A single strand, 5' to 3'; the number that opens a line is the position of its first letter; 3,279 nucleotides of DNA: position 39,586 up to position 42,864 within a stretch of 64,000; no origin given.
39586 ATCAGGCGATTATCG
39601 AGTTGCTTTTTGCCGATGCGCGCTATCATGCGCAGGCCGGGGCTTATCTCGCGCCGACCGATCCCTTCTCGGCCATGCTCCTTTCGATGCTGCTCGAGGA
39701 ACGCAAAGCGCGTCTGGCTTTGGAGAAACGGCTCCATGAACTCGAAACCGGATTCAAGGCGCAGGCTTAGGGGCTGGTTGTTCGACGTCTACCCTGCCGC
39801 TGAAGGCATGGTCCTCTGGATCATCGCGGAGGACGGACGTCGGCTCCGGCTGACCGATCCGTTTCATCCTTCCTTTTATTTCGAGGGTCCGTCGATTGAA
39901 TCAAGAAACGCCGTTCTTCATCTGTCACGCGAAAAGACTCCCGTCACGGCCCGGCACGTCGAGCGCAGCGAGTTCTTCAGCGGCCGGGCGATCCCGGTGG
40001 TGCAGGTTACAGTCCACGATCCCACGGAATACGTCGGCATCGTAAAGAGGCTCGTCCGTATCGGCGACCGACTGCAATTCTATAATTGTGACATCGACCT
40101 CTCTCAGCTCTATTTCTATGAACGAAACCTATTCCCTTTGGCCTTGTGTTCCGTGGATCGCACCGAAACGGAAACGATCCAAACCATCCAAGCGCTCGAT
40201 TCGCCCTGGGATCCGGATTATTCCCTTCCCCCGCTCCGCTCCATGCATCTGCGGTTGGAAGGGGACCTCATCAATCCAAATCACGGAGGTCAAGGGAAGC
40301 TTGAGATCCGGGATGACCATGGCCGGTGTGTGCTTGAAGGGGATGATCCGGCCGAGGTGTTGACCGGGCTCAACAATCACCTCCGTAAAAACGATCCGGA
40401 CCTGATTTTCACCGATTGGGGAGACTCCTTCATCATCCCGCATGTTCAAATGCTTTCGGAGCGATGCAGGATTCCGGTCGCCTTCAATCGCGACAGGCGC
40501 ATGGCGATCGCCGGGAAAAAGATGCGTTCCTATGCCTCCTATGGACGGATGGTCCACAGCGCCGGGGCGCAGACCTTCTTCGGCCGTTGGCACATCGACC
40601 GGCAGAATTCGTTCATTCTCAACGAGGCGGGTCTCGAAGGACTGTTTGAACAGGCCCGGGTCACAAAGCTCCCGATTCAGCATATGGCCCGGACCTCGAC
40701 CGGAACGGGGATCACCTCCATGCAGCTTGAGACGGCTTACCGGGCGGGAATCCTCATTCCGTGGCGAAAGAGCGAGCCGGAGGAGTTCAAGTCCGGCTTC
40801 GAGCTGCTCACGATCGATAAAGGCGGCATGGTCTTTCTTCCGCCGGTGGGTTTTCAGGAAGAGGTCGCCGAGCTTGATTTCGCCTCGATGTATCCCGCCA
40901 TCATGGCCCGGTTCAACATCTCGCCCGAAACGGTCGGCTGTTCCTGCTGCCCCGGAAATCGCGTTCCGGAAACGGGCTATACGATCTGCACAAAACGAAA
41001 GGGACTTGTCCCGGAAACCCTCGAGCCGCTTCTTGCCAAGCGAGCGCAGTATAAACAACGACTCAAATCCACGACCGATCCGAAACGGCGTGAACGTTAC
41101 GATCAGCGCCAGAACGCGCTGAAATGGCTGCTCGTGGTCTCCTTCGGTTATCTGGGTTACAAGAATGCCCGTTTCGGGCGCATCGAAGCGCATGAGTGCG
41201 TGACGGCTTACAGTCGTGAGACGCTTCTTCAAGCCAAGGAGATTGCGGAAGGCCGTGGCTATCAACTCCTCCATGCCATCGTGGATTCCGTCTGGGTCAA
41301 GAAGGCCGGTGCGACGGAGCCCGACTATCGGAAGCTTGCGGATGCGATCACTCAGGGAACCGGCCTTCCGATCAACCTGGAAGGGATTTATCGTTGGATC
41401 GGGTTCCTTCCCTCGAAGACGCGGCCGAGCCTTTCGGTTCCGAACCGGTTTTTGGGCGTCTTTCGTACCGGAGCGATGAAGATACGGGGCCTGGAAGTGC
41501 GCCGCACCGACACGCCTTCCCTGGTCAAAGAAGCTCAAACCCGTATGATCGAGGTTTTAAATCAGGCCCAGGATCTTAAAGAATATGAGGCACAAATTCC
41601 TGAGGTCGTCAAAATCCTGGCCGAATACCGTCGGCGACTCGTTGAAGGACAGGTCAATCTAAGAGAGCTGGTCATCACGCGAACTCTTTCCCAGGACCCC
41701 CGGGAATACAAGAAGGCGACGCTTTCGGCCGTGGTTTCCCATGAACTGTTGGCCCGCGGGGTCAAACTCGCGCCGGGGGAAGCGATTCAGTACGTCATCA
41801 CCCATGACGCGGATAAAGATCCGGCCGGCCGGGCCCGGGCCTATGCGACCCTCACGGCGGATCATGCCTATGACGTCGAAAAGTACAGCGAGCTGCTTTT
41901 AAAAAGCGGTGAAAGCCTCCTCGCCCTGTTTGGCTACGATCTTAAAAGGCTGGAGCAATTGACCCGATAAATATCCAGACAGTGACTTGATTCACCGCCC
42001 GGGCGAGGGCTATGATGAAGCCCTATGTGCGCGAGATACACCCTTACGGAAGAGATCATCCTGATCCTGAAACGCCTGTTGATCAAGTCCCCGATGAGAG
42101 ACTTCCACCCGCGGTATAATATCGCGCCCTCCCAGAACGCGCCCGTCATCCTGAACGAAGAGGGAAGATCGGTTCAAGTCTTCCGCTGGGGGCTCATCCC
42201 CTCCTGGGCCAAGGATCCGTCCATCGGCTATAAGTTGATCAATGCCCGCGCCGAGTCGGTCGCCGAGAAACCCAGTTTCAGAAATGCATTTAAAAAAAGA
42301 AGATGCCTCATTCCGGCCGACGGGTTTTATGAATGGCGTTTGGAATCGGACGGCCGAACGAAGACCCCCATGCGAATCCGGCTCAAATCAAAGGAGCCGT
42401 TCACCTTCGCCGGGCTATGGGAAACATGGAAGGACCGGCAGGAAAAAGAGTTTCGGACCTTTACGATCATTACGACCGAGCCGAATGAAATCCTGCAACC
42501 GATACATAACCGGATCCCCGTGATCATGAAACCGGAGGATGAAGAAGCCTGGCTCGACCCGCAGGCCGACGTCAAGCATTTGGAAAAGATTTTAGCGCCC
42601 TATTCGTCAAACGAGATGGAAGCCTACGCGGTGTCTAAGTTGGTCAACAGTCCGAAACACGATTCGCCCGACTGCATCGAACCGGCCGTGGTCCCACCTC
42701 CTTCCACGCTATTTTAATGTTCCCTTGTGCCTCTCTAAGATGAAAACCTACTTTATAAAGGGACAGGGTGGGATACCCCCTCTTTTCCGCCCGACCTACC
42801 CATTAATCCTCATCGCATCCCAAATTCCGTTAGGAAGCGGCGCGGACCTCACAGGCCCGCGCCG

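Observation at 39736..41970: PolB with inactivated 3'-5' exonuclease and eroded polymerase motifs, reminiscent of an inactive scaffold polymerase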

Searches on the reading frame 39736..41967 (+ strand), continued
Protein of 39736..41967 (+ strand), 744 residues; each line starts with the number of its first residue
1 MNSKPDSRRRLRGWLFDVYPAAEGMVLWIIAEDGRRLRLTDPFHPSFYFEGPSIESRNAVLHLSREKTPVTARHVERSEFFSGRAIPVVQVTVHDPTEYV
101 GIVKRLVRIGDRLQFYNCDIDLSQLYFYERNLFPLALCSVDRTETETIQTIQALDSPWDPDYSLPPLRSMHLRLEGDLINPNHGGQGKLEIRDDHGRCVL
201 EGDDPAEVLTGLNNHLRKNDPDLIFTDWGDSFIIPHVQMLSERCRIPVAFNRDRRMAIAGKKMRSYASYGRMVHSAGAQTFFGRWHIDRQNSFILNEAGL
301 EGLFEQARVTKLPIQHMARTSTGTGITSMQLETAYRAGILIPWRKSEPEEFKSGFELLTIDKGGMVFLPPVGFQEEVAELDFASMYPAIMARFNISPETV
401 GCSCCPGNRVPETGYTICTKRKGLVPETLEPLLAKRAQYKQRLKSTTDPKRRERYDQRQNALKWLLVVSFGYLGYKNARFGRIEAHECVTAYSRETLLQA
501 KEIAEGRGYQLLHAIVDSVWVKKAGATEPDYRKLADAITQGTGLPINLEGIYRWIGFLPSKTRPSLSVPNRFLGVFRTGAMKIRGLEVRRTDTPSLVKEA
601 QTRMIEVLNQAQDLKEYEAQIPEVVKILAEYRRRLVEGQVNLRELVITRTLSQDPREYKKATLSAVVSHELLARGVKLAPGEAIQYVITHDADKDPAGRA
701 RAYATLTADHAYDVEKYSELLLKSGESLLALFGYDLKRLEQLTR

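Call 56: search_protein_representatives(protein=window:39736-41967:+)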
Query: 744 residues. Proteins with E-value up to 0.001 (for the whole library): 6398; up to 1e-10: 2947; up to 1e-30: 898. The best 150 are listed.
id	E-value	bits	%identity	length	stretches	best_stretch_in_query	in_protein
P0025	6.5e-260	881.0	53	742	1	11-740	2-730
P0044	1.4e-251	853.5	55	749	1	9-742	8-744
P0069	2.0e-246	836.4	54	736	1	8-729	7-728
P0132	1.1e-234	797.5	52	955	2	9-469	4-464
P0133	1.3e-230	784.1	50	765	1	10-732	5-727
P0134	2.3e-228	776.7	49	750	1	12-741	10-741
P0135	1.6e-220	750.8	50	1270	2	12-469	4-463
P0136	4.3e-215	732.8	48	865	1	10-727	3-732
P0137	1.6e-213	727.6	47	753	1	10-727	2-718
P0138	1.2e-211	721.5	48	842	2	205-740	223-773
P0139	7.4e-211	718.8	47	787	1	11-740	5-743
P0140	5.9e-210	715.8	46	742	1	11-732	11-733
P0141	2.4e-207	707.2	46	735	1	11-740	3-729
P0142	2.3e-202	690.7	49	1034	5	66-406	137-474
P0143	5.5e-202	689.5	45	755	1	29-739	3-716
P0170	1.7e-165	568.8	40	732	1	10-730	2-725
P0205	1.9e-138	479.4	36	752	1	10-719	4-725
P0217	2.6e-135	469.0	35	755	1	13-735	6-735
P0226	4.8e-133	461.5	35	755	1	10-723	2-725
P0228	3.6e-132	458.7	35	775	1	11-724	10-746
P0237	9.9e-131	453.9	35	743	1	12-739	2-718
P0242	4.0e-129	448.6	34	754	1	13-737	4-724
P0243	4.5e-129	448.4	34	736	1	11-732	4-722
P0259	3.5e-126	438.9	35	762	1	11-740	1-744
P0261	7.9e-126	437.7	35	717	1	11-741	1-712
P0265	3.6e-125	435.5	34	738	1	12-722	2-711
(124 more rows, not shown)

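Call 57: list_cluster_members(proteins=[P0217, P0226, P0242, P0243, P0265, P0261, P0259, P0237, P0228, P0205])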
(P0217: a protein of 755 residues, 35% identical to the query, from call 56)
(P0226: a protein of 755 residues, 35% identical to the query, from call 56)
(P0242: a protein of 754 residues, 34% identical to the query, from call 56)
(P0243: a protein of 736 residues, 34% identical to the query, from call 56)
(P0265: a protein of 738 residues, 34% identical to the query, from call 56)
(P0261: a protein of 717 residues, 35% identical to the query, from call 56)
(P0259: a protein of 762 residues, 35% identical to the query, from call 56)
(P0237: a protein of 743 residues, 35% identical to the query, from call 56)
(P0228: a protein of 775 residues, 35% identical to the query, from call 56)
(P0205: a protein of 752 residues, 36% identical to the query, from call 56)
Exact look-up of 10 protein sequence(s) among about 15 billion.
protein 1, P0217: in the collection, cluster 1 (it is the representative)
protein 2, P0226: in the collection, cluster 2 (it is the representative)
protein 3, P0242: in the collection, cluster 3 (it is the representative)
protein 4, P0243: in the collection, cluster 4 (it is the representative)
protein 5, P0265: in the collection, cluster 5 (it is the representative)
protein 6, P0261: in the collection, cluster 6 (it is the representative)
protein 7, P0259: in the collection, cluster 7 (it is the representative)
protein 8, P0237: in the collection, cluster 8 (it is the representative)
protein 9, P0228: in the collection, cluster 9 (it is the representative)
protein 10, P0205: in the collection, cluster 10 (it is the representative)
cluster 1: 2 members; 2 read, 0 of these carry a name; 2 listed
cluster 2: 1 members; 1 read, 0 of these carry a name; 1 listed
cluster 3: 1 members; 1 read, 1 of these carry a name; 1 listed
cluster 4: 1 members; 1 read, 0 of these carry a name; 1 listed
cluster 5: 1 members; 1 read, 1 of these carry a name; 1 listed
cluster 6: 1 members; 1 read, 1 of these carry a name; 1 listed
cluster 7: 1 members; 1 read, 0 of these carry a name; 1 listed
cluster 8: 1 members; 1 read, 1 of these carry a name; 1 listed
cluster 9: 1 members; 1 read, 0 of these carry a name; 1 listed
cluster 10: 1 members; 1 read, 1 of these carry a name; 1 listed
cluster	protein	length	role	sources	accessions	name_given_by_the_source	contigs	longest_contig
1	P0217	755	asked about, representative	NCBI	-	-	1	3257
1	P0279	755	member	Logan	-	-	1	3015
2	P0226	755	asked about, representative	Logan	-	-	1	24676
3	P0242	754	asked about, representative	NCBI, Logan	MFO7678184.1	MAG: DNA polymerase domain-containing protein [Thermoplasmatota archaeon]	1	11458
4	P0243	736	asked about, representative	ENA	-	-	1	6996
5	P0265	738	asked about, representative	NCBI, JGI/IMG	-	DNA polymerase elongation subunit (family B)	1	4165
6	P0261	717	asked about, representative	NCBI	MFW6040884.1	MAG: DNA polymerase domain-containing protein [Thermoplasmatota archaeon]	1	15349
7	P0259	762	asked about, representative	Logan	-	-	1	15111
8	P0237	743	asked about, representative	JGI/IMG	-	DNA polymerase elongation subunit (family B)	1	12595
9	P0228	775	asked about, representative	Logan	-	-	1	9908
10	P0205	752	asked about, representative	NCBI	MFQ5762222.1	MAG: DNA polymerase domain-containing protein [Candidatus Bathyarchaeia archaeon]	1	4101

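Call 72: search_protein_families(library=ncbifam, proteins=[P0242, P0261, P0205, P0025, P0170], max_evalue=1e-20)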
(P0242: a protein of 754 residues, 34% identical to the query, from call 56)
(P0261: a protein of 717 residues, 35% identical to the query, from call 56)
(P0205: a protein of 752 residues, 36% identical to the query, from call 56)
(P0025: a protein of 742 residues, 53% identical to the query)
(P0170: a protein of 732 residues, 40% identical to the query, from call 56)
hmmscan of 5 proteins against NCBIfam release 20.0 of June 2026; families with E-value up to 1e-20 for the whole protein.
P0242 (754 aa): 7 families
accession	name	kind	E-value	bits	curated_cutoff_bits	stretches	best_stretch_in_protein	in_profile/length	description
NF004416.0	PRK05761.1-2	equivalog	1.9e-136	456.2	516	1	90-721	75-651/665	type B DNA-directed DNA polymerase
NF004418.0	PRK05761.1-4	subfamily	4.9e-130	435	692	1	31-731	27-705/717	type B DNA-directed DNA polymerase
NF004417.0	PRK05761.1-3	equivalog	1.6e-49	168.7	780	1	289-724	420-849/858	DNA-directed DNA polymerase I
NF004419.0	PRK05761.1-5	equivalog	1.8e-40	138.7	1285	1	325-724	523-918/932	DNA-directed DNA polymerase I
NF004415.0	PRK05761.1-1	equivalog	4.3e-33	114.2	1289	1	290-723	430-861/883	DNA-directed DNA polymerase I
NF004421.0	PRK05762.1-2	equivalog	6.4e-25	87.6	570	0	348-720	409-781/795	DNA polymerase II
TIGR00592.1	pol2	superfamily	8.1e-24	83.7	239.95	1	351-715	801-1174/1176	DNA polymerase (pol2)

P0261 (717 aa): 7 families
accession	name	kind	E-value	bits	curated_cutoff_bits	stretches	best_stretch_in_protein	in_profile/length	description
NF004416.0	PRK05761.1-2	equivalog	6.8e-143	477.5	516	1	4-708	2-654/665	type B DNA-directed DNA polymerase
NF004418.0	PRK05761.1-4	subfamily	3.2e-124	415.7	692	1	152-714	134-704/717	type B DNA-directed DNA polymerase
NF004417.0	PRK05761.1-3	equivalog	7.1e-59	199.6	780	1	287-712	424-853/858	DNA-directed DNA polymerase I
NF004419.0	PRK05761.1-5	equivalog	4.3e-46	157.3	1285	1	286-709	490-919/932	DNA-directed DNA polymerase I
NF004415.0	PRK05761.1-1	equivalog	9.5e-45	152.8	1289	1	286-711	432-865/883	DNA-directed DNA polymerase I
TIGR00592.1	pol2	superfamily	1.1e-35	123.1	239.95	1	345-690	801-1165/1176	DNA polymerase (pol2)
NF004421.0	PRK05762.1-2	equivalog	1.1e-33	116.5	570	1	344-711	411-788/795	DNA polymerase II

P0205 (752 aa): 7 families
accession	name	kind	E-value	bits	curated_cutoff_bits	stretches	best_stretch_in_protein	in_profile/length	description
NF004418.0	PRK05761.1-4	subfamily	1.5e-116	390.4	692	1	15-738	9-694/717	type B DNA-directed DNA polymerase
NF004416.0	PRK05761.1-2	equivalog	1.4e-110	370.6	516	1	165-701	130-619/665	type B DNA-directed DNA polymerase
NF004417.0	PRK05761.1-3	equivalog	1.1e-53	182.5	780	1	308-732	426-838/858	DNA-directed DNA polymerase I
NF004419.0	PRK05761.1-5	equivalog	4.4e-45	154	1285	1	306-733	491-908/932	DNA-directed DNA polymerase I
NF004415.0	PRK05761.1-1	equivalog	3.3e-35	121.2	1289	1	306-730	433-849/883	DNA-directed DNA polymerase I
TIGR00592.1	pol2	superfamily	1.4e-33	116.1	239.95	1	364-726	801-1165/1176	DNA polymerase (pol2)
NF004421.0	PRK05762.1-2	equivalog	7.9e-28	97.2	570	0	362-694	410-744/795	DNA polymerase II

P0025 (742 aa): 7 families
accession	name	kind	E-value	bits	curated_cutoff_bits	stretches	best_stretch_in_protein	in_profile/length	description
NF004416.0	PRK05761.1-2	equivalog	6.2e-118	395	516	1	104-687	93-623/665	type B DNA-directed DNA polymerase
NF004418.0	PRK05761.1-4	subfamily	1.3e-108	364.1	692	1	192-735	164-706/717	type B DNA-directed DNA polymerase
NF004417.0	PRK05761.1-3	equivalog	1.9e-57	194.9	780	1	287-730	417-852/858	DNA-directed DNA polymerase I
NF004419.0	PRK05761.1-5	equivalog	1e-43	149.5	1285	1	296-719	493-910/932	DNA-directed DNA polymerase I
TIGR00592.1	pol2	superfamily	3.9e-35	121.2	239.95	1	352-694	801-1144/1176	DNA polymerase (pol2)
NF004415.0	PRK05761.1-1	equivalog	2.9e-30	104.9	1289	1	290-723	429-858/883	DNA-directed DNA polymerase I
NF004421.0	PRK05762.1-2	equivalog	3e-21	75.4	570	0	350-679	410-745/795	DNA polymerase II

P0170 (732 aa): 6 families
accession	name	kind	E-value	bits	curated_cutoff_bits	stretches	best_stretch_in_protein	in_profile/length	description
NF004416.0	PRK05761.1-2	equivalog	2.4e-101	340.2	516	1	104-728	92-650/665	type B DNA-directed DNA polymerase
NF004418.0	PRK05761.1-4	subfamily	5.3e-88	296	692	1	156-726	135-692/717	type B DNA-directed DNA polymerase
NF004417.0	PRK05761.1-3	equivalog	8.7e-53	179.5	780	1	298-684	427-809/858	DNA-directed DNA polymerase I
NF004419.0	PRK05761.1-5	equivalog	1.9e-37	128.7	1285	1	298-731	494-917/932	DNA-directed DNA polymerase I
TIGR00592.1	pol2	superfamily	1.7e-30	105.9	239.95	1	353-712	801-1162/1176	DNA polymerase (pol2)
NF004415.0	PRK05761.1-1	equivalog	4.9e-28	97.5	1289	1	351-731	493-861/883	DNA-directed DNA polymerase I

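Call 73: search_protein_families(library=padloc, proteins=[window:39736-41967:+], max_evalue=0.01)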
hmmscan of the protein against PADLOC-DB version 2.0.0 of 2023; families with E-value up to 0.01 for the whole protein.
window:39736-41967:+ (744 aa): 1 family
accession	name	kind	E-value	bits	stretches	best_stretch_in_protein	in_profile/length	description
PDLC03707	HEase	-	8.2e-36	120.6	2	470-737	1391-1650/1671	homing endonuclease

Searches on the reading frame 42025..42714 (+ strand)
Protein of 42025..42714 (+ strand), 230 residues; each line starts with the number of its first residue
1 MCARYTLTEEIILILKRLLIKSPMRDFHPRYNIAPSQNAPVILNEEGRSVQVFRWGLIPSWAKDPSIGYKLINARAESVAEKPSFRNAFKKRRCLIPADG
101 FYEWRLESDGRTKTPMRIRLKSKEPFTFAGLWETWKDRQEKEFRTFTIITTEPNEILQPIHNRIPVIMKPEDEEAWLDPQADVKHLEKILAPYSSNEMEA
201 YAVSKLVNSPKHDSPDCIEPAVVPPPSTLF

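Call 4: search_protein_families(library=pfam, proteins=[window:42025-42714:+], max_evalue=0.1)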
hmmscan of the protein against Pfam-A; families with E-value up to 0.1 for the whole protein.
window:42025-42714:+ (230 aa): 1 family
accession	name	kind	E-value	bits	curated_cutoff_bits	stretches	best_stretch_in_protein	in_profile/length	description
PF02586.19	SRAP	-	3e-77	259.4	27.1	1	1-210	1-214/214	SOS response associated peptidase (SRAP)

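Call 6: search_protein_families(library=ncbifam, proteins=[window:42025-42714:+], max_evalue=0.1)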
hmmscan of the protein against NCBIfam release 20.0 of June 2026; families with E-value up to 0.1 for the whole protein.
window:42025-42714:+ (230 aa): 1 family
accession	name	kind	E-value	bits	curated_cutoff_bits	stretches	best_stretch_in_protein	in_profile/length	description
NF007413.0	PRK09951.1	subfamily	2.9e-21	75.8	349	1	29-220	34-221/222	hypothetical protein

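Call 73: search_protein_families(library=padloc, proteins=[window:42025-42714:+], max_evalue=0.01)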
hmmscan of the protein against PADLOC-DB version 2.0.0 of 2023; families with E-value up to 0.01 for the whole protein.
window:42025-42714:+ (230 aa): 0 families
